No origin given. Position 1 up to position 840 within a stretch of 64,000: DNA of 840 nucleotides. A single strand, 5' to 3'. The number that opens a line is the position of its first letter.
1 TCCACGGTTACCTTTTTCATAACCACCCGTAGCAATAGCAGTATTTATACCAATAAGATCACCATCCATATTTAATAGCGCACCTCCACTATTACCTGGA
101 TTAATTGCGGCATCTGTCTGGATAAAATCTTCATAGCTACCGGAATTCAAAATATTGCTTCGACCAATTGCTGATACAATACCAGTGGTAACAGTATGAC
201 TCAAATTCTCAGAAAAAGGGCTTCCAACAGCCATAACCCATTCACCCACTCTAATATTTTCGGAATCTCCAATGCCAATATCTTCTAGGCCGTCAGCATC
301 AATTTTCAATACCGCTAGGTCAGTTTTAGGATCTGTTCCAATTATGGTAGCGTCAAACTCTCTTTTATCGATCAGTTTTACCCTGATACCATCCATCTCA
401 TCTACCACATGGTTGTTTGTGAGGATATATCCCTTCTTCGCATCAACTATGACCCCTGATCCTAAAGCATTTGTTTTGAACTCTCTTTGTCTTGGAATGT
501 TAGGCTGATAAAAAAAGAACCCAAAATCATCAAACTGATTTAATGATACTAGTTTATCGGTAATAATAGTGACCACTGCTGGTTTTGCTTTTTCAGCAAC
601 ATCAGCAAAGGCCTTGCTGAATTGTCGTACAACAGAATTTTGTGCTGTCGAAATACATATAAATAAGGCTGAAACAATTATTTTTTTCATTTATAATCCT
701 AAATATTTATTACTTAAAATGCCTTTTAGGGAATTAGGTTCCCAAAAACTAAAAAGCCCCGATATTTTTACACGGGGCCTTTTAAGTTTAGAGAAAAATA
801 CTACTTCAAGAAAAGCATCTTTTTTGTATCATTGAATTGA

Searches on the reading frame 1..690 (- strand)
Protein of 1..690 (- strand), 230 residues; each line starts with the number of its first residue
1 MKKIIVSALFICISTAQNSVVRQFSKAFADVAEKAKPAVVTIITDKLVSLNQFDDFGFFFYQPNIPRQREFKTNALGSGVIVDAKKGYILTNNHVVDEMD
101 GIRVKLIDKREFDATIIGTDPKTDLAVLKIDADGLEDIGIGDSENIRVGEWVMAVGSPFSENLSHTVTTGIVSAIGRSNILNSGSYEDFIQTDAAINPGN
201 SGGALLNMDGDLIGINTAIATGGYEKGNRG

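Call 64: search_protein_families(library=pfam, proteins=[window:1-690:-], max_evalue=0.0001)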
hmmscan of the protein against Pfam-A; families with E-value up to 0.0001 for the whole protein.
window:1-690:- (230 aa): 2 families
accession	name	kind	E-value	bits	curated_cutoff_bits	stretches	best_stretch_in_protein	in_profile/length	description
PF13365.12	Trypsin_2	-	7.9e-35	121.1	27.6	1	77-215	1-144/144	Trypsin-like peptidase domain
PF00089.32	Trypsin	-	4.4e-19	69.6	20.6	1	76-222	26-199/220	Trypsin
